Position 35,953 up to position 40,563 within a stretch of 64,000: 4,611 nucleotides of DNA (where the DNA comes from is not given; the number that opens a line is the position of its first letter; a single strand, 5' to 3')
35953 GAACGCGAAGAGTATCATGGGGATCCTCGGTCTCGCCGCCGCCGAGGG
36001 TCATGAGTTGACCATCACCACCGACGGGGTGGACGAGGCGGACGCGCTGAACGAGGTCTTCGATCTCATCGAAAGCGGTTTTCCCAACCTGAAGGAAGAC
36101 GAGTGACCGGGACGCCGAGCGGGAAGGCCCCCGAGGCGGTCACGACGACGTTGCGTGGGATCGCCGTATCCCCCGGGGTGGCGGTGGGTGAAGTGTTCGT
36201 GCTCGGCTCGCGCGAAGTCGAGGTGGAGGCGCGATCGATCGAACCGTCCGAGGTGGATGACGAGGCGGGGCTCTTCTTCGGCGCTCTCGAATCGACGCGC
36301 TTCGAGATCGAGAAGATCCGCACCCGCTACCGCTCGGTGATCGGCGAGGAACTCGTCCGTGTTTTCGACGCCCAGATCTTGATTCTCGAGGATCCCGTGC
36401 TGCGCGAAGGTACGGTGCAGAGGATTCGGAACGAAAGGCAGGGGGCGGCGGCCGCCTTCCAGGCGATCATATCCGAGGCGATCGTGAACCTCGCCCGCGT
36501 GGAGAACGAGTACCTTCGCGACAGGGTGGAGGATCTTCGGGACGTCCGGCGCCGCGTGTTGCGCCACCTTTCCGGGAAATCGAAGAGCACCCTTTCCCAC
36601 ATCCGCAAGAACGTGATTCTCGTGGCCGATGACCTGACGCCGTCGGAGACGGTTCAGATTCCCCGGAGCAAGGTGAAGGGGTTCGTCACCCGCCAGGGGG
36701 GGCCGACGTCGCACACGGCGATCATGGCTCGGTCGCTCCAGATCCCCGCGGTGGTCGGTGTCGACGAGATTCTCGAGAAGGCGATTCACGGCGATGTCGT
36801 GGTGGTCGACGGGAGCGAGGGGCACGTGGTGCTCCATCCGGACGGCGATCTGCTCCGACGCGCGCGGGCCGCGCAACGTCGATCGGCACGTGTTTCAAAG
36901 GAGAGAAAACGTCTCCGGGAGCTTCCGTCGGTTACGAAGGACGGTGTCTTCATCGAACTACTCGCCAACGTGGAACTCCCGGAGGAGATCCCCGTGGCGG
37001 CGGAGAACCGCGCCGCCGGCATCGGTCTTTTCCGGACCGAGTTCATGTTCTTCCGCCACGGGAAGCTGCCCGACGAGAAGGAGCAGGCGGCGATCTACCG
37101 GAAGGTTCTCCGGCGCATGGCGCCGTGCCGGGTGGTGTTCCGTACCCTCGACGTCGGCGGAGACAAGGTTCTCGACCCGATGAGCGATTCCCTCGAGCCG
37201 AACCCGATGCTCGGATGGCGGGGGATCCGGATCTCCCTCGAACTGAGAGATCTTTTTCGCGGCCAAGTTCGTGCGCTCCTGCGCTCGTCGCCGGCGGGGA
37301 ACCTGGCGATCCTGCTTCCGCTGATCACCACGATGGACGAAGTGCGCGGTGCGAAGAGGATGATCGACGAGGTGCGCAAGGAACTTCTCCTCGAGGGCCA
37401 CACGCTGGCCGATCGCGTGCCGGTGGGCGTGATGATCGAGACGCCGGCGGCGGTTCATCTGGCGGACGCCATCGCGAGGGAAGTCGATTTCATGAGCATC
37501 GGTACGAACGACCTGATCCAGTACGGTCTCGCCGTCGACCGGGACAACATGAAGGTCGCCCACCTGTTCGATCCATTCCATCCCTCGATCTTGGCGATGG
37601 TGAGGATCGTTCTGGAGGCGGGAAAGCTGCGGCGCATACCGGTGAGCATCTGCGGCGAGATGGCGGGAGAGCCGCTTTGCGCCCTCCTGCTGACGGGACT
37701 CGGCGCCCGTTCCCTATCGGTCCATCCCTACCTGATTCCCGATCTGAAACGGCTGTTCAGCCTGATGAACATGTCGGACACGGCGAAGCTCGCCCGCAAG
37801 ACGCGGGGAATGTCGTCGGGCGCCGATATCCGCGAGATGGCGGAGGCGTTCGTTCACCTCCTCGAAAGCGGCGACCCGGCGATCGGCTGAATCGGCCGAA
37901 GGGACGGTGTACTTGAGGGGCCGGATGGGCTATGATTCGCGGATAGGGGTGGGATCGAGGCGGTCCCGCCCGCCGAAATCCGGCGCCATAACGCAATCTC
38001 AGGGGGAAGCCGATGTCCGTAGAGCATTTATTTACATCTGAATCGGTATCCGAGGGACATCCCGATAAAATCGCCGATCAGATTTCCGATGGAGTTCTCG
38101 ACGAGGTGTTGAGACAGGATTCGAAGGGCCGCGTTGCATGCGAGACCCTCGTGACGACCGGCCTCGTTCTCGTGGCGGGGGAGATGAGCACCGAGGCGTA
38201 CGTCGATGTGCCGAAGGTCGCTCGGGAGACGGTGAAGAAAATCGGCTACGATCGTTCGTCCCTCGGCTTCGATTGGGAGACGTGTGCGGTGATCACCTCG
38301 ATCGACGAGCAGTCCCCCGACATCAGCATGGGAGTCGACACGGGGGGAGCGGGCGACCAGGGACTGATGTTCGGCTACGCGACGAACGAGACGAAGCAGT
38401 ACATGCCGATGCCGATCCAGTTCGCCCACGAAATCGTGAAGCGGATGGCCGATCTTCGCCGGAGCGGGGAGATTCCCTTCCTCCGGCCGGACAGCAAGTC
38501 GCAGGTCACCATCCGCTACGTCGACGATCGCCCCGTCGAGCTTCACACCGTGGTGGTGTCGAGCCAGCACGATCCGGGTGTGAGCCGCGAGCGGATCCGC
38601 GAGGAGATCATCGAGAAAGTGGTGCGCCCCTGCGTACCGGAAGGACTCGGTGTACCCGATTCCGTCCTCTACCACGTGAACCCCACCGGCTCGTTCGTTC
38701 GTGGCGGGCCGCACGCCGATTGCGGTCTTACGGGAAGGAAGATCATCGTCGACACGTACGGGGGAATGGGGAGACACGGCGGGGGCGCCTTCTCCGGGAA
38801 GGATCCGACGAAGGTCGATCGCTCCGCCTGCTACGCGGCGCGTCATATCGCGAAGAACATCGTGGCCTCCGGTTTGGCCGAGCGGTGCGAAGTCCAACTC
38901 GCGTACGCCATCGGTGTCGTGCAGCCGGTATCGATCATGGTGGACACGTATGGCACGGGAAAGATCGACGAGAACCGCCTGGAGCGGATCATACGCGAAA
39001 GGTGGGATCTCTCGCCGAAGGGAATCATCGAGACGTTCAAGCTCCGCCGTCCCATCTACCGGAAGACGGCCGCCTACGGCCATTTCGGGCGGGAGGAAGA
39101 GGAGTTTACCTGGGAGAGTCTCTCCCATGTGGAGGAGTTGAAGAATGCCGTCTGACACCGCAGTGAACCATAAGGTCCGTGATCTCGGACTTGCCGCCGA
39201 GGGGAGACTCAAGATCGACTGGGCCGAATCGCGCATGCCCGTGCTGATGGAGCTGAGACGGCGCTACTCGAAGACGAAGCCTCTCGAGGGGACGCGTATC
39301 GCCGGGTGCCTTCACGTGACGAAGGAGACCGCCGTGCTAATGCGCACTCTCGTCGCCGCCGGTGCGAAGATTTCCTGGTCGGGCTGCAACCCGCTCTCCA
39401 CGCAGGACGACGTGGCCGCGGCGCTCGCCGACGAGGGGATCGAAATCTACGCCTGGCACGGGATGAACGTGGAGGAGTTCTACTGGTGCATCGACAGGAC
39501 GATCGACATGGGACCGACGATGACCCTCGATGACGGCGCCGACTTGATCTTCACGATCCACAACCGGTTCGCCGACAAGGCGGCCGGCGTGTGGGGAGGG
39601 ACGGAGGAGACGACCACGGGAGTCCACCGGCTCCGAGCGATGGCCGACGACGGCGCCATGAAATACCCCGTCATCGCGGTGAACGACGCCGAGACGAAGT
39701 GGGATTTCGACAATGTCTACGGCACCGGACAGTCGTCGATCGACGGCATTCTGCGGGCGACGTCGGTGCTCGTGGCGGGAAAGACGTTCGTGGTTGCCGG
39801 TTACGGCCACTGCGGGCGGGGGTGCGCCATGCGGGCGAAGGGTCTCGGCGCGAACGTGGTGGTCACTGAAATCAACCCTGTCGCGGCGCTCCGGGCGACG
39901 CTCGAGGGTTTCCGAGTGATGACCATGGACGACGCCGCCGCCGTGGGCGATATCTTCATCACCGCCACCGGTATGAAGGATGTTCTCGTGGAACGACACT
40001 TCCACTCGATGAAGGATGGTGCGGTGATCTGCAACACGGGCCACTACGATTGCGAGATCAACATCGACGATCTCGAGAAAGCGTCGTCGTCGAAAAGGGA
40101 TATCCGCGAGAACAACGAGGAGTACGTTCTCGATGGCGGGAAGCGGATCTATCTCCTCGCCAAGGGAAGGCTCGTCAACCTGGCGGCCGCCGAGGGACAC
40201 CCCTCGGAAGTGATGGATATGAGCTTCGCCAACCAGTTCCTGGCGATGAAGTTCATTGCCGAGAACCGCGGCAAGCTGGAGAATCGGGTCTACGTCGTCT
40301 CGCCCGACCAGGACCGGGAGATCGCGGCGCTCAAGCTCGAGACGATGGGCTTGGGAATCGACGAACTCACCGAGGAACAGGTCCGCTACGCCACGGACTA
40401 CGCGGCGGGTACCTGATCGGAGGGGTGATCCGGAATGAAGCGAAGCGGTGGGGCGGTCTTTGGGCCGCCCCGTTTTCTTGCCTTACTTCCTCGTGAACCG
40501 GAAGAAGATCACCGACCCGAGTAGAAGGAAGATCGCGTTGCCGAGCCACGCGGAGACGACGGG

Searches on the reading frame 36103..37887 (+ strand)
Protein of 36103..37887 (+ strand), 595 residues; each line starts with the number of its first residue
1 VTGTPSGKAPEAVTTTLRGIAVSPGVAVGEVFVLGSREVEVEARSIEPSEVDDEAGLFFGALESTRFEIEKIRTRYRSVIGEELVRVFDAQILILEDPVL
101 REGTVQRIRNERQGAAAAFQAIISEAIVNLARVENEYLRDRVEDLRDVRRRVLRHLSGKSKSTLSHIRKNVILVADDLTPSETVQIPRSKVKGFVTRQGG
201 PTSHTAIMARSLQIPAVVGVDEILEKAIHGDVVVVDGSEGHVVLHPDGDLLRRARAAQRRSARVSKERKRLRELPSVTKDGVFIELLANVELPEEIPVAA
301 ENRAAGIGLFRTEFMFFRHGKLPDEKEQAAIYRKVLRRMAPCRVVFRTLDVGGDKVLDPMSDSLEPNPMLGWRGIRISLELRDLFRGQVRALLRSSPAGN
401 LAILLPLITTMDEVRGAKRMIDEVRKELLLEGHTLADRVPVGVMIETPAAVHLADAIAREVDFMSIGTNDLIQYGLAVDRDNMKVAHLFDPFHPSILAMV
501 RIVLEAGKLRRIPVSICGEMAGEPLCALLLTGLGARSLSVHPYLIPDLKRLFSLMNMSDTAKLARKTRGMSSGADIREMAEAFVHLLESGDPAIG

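Call 8: search_protein_families(library=pfam, proteins=[window:36103-37887:+])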
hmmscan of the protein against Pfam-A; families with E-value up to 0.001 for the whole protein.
window:36103-37887:+ (595 aa): 3 families
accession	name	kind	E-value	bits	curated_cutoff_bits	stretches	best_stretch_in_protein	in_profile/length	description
PF02896.24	PEP-utilizers_C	-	6.8e-101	337.7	22.8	1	266-552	2-288/293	PEP-utilising enzyme, PEP-binding domain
PF00391.29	PEP-utilizers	-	2.1e-27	94.9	23.1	1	168-240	2-72/72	PEP-utilising enzyme, mobile domain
PF05524.18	PEP-utilisers_N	-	6.2e-24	84.9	24.4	1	18-141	1-121/121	PEP-utilising enzyme, N-terminal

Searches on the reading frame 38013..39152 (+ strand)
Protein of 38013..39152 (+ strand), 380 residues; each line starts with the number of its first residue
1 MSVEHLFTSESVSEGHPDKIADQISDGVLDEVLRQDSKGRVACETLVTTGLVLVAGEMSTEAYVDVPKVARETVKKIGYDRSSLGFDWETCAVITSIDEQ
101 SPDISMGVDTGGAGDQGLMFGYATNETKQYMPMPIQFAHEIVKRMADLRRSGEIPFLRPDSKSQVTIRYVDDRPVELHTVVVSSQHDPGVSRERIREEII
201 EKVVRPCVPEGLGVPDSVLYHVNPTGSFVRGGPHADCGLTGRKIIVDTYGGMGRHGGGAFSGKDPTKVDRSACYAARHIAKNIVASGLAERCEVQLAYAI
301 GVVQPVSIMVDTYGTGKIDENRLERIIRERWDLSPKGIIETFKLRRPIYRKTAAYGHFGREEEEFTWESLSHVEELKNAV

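Call 8: search_protein_families(library=pfam, proteins=[window:38013-39152:+])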
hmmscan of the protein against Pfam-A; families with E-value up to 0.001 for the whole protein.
window:38013-39152:+ (380 aa): 3 families
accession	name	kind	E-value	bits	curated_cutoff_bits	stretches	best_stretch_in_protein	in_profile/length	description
PF02773.21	S-AdoMet_synt_C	-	1e-68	230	25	1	231-368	2-137/138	S-adenosylmethionine synthetase, C-terminal domain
PF02772.21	S-AdoMet_synt_M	-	2.2e-45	154.1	29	1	112-228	3-120/120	S-adenosylmethionine synthetase, central domain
PF00438.25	S-AdoMet_synt_N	-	2.7e-44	150.2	33.1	1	5-102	2-99/99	S-adenosylmethionine synthetase, N-terminal domain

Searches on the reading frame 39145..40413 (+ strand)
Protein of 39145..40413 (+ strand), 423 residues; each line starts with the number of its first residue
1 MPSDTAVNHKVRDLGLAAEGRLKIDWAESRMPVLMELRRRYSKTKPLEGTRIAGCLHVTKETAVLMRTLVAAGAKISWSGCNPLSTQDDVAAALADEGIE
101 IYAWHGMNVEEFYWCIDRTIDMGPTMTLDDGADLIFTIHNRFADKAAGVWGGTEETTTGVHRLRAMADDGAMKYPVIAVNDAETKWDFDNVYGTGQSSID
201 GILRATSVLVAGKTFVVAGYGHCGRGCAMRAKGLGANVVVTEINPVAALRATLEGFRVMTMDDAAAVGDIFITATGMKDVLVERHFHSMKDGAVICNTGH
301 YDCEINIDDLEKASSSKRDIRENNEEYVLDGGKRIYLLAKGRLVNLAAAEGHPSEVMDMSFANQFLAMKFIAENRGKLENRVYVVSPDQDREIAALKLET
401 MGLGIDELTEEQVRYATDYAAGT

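Call 8: search_protein_families(library=pfam, proteins=[window:39145-40413:+])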
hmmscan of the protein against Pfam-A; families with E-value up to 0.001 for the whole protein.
window:39145-40413:+ (423 aa): 4 families
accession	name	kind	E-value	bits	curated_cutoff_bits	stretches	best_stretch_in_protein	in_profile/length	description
PF05221.23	AdoHcyase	-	1.9e-74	250.9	25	2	9-141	2-139/299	S-adenosyl-L-homocysteine hydrolase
PF00670.27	AdoHcyase_NAD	-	2.4e-56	190.8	27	1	190-350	1-161/162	S-adenosyl-L-homocysteine hydrolase, NAD binding domain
PF02826.25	2-Hacid_dh_C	-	1.9e-09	37.6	25.1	1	208-300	32-128/178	D-isomer specific 2-hydroxyacid dehydrogenase, NAD binding domain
PF07991.19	KARI_N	-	3.2e-05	24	20.6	1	210-295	2-91/165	Acetohydroxy acid isomeroreductase, NADPH-binding domain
